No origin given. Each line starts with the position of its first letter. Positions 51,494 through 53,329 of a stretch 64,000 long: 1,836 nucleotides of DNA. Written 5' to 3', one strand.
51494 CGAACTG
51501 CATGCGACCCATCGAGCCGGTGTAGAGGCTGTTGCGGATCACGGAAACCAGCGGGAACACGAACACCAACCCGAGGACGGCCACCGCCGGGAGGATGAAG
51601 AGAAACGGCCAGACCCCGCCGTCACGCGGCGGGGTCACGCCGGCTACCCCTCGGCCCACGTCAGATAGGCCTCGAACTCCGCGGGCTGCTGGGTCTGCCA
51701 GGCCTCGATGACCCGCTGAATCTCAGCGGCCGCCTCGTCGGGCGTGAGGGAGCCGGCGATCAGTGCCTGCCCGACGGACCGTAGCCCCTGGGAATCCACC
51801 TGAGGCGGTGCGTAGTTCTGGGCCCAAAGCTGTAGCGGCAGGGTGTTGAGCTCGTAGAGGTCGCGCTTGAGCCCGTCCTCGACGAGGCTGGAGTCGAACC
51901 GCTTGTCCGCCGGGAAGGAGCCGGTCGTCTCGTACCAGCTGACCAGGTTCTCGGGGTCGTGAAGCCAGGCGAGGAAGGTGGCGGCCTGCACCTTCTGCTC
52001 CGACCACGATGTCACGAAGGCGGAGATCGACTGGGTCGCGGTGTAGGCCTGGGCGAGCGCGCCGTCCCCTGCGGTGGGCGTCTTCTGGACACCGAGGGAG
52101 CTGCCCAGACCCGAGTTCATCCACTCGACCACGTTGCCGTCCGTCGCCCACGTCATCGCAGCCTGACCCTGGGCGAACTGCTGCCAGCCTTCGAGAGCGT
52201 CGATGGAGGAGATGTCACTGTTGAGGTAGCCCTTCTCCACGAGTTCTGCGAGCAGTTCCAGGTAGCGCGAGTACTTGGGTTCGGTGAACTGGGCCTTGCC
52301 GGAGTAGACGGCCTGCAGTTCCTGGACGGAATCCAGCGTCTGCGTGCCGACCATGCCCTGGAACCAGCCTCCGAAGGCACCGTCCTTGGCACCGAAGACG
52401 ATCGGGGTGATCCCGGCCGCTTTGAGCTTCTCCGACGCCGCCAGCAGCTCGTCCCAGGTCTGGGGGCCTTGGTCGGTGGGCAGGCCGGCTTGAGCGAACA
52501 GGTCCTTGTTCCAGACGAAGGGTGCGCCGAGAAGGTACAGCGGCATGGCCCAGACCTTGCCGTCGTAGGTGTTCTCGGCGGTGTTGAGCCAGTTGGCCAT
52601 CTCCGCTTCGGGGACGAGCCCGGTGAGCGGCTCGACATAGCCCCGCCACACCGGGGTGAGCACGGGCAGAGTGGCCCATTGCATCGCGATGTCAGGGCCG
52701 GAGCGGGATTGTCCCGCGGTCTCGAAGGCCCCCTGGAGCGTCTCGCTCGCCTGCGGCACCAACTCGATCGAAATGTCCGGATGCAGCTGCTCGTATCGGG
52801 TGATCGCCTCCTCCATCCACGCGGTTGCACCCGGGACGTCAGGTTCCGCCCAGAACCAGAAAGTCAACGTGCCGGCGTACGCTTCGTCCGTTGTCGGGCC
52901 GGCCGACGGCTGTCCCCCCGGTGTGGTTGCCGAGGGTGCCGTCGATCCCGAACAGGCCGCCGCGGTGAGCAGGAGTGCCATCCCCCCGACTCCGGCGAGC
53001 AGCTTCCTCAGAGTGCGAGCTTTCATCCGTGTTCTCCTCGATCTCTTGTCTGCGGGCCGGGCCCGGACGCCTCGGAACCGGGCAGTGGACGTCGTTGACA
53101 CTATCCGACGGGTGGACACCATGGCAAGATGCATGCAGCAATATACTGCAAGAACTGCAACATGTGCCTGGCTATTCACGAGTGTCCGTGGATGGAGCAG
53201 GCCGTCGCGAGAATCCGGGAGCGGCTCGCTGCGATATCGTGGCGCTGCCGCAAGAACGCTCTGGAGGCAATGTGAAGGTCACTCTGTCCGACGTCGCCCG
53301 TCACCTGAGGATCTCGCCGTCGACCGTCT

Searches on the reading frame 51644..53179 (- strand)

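Call 62: search_protein_families(library=pfam, proteins=[window:51644-53179:-], max_evalue=0.001)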
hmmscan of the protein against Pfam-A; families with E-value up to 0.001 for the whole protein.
window:51644-53179:- (511 aa): 2 families
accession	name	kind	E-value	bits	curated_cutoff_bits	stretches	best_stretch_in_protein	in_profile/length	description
PF01547.30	SBP_bac_1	-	2.4e-29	103.7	26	1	119-411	8-305/307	Bacterial extracellular solute-binding protein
PF13416.11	SBP_bac_8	-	9.4e-27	94.9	27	1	125-426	2-263/279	Bacterial extracellular solute-binding protein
